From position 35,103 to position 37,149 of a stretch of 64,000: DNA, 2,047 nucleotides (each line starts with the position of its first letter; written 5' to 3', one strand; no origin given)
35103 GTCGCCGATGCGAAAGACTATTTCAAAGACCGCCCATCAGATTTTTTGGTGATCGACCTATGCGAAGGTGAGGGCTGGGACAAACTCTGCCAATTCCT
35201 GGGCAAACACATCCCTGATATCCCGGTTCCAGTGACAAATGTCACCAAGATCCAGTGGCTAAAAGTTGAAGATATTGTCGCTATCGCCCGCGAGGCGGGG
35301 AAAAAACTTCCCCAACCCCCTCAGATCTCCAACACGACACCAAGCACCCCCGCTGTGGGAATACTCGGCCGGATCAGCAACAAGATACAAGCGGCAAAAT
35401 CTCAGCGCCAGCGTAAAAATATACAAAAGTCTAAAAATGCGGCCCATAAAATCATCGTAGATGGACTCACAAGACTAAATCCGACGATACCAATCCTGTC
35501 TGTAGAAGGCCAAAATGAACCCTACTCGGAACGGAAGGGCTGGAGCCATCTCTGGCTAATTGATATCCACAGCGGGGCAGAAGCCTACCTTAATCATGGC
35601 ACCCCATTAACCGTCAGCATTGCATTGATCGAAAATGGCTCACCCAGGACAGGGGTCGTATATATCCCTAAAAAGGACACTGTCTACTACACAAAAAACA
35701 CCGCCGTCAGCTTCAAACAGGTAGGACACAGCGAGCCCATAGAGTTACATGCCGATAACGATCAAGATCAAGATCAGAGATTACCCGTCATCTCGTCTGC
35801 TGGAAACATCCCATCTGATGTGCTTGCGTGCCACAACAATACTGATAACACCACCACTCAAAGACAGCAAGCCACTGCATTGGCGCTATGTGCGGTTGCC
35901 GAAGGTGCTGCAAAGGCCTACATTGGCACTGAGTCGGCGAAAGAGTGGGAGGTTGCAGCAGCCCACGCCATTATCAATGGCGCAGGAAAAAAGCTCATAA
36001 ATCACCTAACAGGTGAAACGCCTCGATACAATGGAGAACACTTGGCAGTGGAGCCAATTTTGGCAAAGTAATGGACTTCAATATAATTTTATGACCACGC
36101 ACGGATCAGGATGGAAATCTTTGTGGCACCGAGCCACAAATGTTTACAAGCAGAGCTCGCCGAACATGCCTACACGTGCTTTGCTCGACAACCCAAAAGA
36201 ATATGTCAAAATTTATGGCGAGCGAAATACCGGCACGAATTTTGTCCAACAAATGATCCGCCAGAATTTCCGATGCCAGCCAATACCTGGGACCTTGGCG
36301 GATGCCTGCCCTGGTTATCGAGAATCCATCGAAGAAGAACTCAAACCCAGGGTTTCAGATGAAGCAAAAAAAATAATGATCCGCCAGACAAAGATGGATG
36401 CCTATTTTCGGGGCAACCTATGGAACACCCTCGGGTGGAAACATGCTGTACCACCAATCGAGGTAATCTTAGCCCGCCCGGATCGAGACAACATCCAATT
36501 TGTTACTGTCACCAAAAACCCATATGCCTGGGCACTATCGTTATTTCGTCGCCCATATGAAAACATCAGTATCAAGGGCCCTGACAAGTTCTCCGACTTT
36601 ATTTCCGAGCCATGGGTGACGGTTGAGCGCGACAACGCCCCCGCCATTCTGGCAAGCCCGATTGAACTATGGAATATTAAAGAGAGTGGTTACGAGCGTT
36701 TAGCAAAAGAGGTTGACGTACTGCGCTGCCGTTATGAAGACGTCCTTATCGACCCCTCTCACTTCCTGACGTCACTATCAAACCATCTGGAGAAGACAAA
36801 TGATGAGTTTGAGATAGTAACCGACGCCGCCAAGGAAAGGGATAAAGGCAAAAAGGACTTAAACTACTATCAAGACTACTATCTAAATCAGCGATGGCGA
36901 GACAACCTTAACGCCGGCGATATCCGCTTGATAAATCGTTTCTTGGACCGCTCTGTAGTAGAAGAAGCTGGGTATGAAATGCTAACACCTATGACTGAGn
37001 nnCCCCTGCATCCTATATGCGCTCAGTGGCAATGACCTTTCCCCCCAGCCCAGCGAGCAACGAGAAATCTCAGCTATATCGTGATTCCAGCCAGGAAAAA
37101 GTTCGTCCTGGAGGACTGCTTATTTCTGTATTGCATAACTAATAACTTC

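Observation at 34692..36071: Sulfotransferase fused to a truncated, motif-degenerate CysQ/PAP-phosphatase-like domain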

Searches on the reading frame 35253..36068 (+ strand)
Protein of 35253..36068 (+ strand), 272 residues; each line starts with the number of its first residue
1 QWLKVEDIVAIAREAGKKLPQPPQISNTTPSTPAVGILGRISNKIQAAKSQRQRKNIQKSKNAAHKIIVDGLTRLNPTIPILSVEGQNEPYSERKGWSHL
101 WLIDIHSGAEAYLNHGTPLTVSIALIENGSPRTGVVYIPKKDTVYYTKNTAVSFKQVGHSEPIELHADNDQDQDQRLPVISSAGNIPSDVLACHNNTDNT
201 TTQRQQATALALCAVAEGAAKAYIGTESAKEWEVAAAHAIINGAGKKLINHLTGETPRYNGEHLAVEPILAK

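Call 43: search_protein_representatives(protein=window:35253-36068:+)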
Query: 272 residues. Proteins with E-value up to 0.001 (for the whole library): 4676; up to 1e-10: 1693; up to 1e-30: 13. The best 150 are listed.
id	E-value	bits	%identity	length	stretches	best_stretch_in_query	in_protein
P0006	8.5e-49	182.4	38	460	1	1-268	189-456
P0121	4.2e-44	167.0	31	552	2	58-268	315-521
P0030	9.2e-39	149.5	36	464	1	1-269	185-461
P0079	1.1e-36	142.7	34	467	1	1-267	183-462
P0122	1.1e-35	139.4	38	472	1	1-269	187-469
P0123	1.9e-35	138.7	36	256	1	50-264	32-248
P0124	7.3e-35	136.7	35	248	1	41-269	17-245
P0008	1.0e-34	136.2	33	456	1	2-260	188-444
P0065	1.2e-32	129.5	39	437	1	2-270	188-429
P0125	2.2e-32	128.6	30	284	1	1-265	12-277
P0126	5.2e-32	127.3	38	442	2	57-266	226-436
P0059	3.5e-31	124.6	32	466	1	1-260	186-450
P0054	8.8e-31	123.3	38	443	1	1-268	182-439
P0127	1.7e-29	119.1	33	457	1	3-264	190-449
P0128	6.2e-29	117.3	34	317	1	59-264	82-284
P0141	3.9e-26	108.1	33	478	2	49-271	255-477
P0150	3.6e-25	104.9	32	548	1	56-264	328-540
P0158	2.8e-24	102.0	33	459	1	56-260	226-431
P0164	8.3e-24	100.5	34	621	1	43-270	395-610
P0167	1.6e-23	99.5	33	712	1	51-269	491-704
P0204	5.6e-22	94.5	34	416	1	55-263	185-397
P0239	3.9e-21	91.7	29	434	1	55-265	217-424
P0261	1.1e-20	90.2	31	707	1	49-245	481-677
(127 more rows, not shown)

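Call 45: search_protein_families(library=pfam, proteins=[P0121, P0126, P0141, P0150, P0158, P0164, P0167, P0204, P0239, P0261], max_evalue=0.0001)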
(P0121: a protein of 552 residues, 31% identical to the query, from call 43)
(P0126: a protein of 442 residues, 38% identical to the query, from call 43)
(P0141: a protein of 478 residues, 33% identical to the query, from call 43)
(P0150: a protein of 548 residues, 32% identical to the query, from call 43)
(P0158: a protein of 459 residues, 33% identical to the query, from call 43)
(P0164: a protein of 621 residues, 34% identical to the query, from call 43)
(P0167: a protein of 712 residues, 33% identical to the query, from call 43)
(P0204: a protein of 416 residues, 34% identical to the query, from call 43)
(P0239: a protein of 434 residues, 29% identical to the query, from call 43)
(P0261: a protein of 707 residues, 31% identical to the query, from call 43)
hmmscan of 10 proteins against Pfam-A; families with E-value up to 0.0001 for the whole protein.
P0121 (552 aa): 1 family
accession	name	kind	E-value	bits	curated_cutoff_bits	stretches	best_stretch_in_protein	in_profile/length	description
PF00459.30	Inositol_P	-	1.7e-86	290.5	27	2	279-515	4-248/271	Inositol monophosphatase family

P0126 (442 aa): 2 families
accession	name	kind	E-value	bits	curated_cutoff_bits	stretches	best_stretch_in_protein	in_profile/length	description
PF00459.30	Inositol_P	-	2.5e-50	171.9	27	1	196-424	9-241/271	Inositol monophosphatase family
PF17784.7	Sulfotransfer_4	-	1.5e-36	126.7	22.8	1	7-186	1-212/215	Sulfotransferase domain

P0141 (478 aa): 2 families
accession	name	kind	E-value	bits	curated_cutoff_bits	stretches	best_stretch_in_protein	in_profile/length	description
PF17784.7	Sulfotransfer_4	-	2.1e-32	113.2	22.8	1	10-187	1-212/215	Sulfotransferase domain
PF00459.30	Inositol_P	-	1.8e-17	64.1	27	1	258-470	37-250/271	Inositol monophosphatase family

P0150 (548 aa): 4 families
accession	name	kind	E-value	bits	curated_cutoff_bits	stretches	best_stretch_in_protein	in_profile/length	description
PF04321.23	RmlD_sub_bind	-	7.3e-93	311.2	27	1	3-286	2-283/287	RmlD substrate binding domain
PF00459.30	Inositol_P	-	1.5e-50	172.6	27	1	297-530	10-241/271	Inositol monophosphatase family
PF01370.27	Epimerase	-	1.9e-19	70.4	20.9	1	4-168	1-184/240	NAD dependent epimerase/dehydratase family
PF16363.11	GDP_Man_Dehyd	-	6.5e-10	39.4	27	1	37-145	58-170/332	GDP-mannose 4,6 dehydratase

P0158 (459 aa): 2 families
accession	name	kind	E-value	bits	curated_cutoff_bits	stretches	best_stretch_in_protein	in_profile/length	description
PF00459.30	Inositol_P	-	4.1e-52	177.8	27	1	190-433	3-248/271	Inositol monophosphatase family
PF00293.34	NUDIX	-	1.4e-16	61.1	21.1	1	49-170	3-128/134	NUDIX domain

P0164 (621 aa): 3 families
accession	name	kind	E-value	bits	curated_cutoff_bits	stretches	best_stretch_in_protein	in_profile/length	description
PF00459.30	Inositol_P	-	1.8e-53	182.2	27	1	369-607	9-253/271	Inositol monophosphatase family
PF13469.12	Sulfotransfer_3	-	1.6e-22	81.3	27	1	10-242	4-216/216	Sulfotransferase family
PF00685.33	Sulfotransfer_1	-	3.9e-09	36.7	22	1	160-262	90-205/255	Sulfotransferase domain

P0167 (712 aa): 3 families
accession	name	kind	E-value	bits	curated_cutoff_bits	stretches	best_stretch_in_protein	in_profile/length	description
PF00459.30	Inositol_P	-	1e-51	176.5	27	1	463-701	8-252/271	Inositol monophosphatase family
PF13454.12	NAD_binding_9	-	1.2e-32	113.4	21.8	1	4-150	1-154/155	FAD-NAD(P)-binding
PF07992.20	Pyr_redox_2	-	7.7e-07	29.2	26.1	1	1-208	1-165/291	Pyridine nucleotide-disulphide oxidoreductase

P0204 (416 aa): 2 families
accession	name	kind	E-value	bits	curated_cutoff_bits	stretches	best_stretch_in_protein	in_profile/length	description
PF00459.30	Inositol_P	-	3.2e-52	178.1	27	1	157-398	10-250/271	Inositol monophosphatase family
PF03600.22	CitMHS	-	1.1e-07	31.7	31.9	1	26-92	74-141/336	Citrate transporter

P0239 (434 aa): 5 families
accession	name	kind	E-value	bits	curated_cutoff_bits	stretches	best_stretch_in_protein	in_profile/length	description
PF00459.30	Inositol_P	-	1.6e-57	195.5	27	1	188-420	8-247/271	Inositol monophosphatase family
PF01583.26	APS_kinase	-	2.8e-54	183.8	21.1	1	5-153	2-151/152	Adenylylsulphate kinase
PF08433.16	KTI12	-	2.3e-06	27.7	22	1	8-50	4-46/271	Chromatin associated protein KTI12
PF13671.12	AAA_33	-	7e-06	26.8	27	1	8-120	2-115/143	AAA domain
PF13238.12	AAA_18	-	8.6e-06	26.7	29.4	1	10-88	3-69/128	AAA domain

P0261 (707 aa): 1 family
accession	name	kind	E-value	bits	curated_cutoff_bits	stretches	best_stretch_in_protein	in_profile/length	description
PF00459.30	Inositol_P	-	5.6e-35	121.6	27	1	464-674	14-229/271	Inositol monophosphatase family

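Call 48: find_encoding_contigs(protein=P0126, flank=10000, max_places=3)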
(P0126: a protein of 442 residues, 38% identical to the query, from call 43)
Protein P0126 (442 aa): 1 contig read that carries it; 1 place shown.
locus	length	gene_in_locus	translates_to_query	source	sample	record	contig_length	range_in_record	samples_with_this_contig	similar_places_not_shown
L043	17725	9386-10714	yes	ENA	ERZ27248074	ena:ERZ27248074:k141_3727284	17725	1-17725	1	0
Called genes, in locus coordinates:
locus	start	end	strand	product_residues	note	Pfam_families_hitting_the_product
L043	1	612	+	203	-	?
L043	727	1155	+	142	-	-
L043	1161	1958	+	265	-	PF10459:Peptidase_S46 (faint), PF00089:Trypsin, PF13365:Trypsin_2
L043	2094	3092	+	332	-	PF00691:OmpA, PF01476:LysM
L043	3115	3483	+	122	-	-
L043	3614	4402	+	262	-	-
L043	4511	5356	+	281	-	PF01522:Polysacc_deac_1, PF11959:DUF3473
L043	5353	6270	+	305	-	-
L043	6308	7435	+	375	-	PF04055:Radical_SAM, PF13186:SPASM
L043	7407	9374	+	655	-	PF02585:PIG-L, PF13692:Glyco_trans_1_4 (weak), PF00534:Glycos_transf_1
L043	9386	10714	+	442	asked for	PF17784:Sulfotransfer_4, PF00459:Inositol_P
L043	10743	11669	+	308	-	PF00535:Glycos_transf_2, PF13641:Glyco_tranf_2_3 (weak)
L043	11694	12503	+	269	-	PF01209:Ubie_methyltran, PF02353:CMAS, PF03848:TehB, PF13489:Methyltransf_23, PF08241:Methyltransf_11, PF08242:Methyltransf_12, PF13649:Methyltransf_25, PF13847:Methyltransf_31, +3 more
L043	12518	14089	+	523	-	-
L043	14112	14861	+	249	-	PF04991:LicD (weak)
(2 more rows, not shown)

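Call 51: find_homologous_proteins(query=P0126, max_evalue=1e-20)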
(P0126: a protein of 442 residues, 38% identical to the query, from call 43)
Query P0126 (442 aa): 8000 proteins with E <= 1e-20 among 8000 candidates; the best 120 are listed.
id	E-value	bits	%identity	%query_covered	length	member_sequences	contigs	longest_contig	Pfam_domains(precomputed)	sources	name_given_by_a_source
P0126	2.7e-296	1000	100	100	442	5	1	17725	PF00459.31,PF17784.8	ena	-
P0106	4.1e-257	871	85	100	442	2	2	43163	PF00459.31,PF17784.8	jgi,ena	-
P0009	1.3e-140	487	50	100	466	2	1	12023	PF00459.31,PF17784.8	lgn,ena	-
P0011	2.0e-138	480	49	100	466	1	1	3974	PF00459.31,PF17784.8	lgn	-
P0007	1.7e-137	477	48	100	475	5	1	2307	PF00459.31,PF17784.8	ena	-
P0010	2.5e-137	477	49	100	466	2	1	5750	PF00459.31,PF17784.8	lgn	-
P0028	8.5e-137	475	49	100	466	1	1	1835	PF00459.31,PF17784.8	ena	-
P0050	8.9e-133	462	47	100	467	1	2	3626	PF00459.31,PF17784.8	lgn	-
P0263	9.2e-130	452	46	100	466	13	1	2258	PF00459.31,PF17784.8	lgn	-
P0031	4.2e-128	446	46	100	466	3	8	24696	PF00459.31,PF17784.8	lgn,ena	-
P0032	1.2e-126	441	49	100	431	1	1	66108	PF00459.31,PF17784.8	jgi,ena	-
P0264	5.8e-125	436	48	99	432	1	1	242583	PF00459.31,PF17784.8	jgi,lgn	jgi:3'(2'),5'-bisphosphate nucleotidase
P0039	2.5e-124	434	45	100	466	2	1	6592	PF00459.31,PF17784.8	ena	-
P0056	4.4e-124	433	48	100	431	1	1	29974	PF00459.31,PF17784.8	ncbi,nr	ncbi:MAG TPA: inositol monophosphatase family protein [Gammaproteobacteria bacterium]|nr:inositol mo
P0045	3.0e-123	430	47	99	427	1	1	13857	PF00459.31,PF17784.8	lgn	-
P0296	5.4e-101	357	66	57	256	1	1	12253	PF00459.31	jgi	jgi:3'(2'), 5'-bisphosphate nucleotidase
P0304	3.7e-100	354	65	56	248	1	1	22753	PF00459.31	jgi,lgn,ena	jgi:3'(2'), 5'-bisphosphate nucleotidase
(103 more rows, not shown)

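Call 55: find_encoding_contigs(protein=P0304, flank=6000, max_places=2)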
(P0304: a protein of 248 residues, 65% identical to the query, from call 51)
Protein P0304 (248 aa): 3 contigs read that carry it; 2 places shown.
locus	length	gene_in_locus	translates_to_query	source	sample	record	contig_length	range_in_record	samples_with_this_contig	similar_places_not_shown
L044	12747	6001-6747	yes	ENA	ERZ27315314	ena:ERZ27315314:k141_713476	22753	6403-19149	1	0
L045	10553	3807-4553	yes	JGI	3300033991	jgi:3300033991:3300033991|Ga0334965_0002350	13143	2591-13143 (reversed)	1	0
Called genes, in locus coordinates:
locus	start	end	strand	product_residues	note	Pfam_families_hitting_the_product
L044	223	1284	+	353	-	PF02163:Peptidase_M50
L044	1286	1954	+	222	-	PF00588:SpoU_methylase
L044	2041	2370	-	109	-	-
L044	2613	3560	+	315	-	PF01555:N6_N4_Mtase, PF03602:Cons_hypoth95 (weak), PF01170:UPF0020, PF13847:Methyltransf_31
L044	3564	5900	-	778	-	PF01326:PPDK_N, PF00391:PEP-utilizers, PF02896:PEP-utilizers_C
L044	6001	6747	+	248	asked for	PF00459:Inositol_P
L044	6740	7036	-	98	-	PF02643:DUF192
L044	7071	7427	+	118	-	PF01751:Toprim (weak), PF13662:Toprim_4 (weak)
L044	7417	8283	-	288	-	PF01875:Memo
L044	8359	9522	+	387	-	PF01142:TruD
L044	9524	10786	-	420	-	PF05221:AdoHcyase, PF02826:2-Hacid_dh_C, PF00670:AdoHcyase_NAD, PF07991:KARI_N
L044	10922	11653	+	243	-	PF01261:AP_endonuc_2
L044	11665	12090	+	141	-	PF01047:MarR (weak), PF12802:MarR_2 (weak), PF13404:HTH_AsnC-type, PF13412:HTH_24, PF25212:HVO_A0114 (weak), PF01022:HTH_5 (faint), PF01037:AsnC_trans_reg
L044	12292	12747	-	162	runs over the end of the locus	PF14815:NUDIX_4 (weak), PF00293:NUDIX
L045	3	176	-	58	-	?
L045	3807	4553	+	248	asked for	PF00459:Inositol_P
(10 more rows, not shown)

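Call 56: find_encoding_contigs(protein=P0296, flank=6000, max_places=2)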
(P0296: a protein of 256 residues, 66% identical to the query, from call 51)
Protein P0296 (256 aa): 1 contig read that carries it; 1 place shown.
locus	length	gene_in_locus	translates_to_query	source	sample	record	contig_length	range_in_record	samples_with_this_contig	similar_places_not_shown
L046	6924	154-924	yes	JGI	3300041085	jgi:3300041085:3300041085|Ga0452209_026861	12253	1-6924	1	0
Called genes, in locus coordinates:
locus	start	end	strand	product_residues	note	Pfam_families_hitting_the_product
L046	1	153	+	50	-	?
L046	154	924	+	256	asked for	PF00459:Inositol_P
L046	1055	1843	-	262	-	PF01061:ABC2_membrane, PF12698:ABC2_membrane_3 (weak)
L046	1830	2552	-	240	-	PF00005:ABC_tran, PF13304:AAA_21 (weak)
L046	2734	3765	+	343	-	PF14221:DUF4330 (faint)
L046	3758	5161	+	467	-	PF04932:Wzy_C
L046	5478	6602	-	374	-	PF13439:Glyco_transf_4, PF20706:GT4-conflict, PF00534:Glycos_transf_1, PF13692:Glyco_trans_1_4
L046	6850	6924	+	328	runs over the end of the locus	PF04055:Radical_SAM (weak), PF13186:SPASM (weak)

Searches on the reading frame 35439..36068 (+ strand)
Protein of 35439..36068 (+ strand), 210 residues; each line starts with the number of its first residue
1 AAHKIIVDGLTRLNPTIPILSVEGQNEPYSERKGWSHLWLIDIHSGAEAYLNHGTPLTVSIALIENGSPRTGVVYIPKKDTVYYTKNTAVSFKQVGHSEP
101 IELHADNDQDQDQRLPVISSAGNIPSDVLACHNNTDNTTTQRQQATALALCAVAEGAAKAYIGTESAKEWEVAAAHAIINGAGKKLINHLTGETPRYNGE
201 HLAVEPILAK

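Call 4: search_protein_families(library=ncbifam, proteins=[window:35439-36068:+], max_evalue=1)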
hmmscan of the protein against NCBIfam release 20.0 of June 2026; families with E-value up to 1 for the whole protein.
window:35439-36068:+ (210 aa): 6 families
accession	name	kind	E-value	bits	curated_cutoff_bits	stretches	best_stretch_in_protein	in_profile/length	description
TIGR01331.1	bisphos_cysQ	equivalog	8e-35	120.6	228.8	1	1-188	41-226/250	3'(2'),5'-bisphosphate nucleotidase CysQ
NF008182.0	PRK10931.1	equivalog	3.6e-29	101.6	379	1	1-195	43-228/246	3'(2'),5'-bisphosphate nucleotidase CysQ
TIGR02067.1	his_9_HisN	equivalog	4e-11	42.9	275.15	1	6-201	47-235/252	histidinol-phosphatase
NF009321.0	PRK12676.1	equivalog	0.00085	18.4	264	1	2-189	51-229/264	bifunctional fructose-bisphosphatase/inositol-phosphate phosphatase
NF008027.1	PRK10757.1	equivalog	0.0038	16.2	332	1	2-84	47-126/267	inositol-1-monophosphatase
NF010678.0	PRK14076.1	equivalog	0.02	13.8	493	1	78-188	141-250/570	bifunctional NADP phosphatase/NAD kinase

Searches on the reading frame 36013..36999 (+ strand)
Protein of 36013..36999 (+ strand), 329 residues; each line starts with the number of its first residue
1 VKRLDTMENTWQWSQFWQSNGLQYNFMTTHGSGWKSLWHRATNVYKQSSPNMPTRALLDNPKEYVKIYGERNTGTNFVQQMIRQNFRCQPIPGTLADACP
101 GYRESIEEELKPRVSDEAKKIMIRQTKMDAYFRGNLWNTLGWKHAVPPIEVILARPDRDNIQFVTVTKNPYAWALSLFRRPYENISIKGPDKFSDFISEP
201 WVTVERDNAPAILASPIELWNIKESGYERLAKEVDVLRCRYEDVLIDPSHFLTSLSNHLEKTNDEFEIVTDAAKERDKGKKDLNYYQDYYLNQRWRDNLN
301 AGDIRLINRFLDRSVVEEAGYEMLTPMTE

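Call 3: search_protein_families(library=pfam, proteins=[window:36013-36999:+], max_evalue=1)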
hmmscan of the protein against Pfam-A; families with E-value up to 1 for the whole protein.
window:36013-36999:+ (329 aa): 1 family
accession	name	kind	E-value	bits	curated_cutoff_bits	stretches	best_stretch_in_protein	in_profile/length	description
PF00685.33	Sulfotransfer_1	-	0.079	12.8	22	1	149-285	79-208/255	Sulfotransferase domain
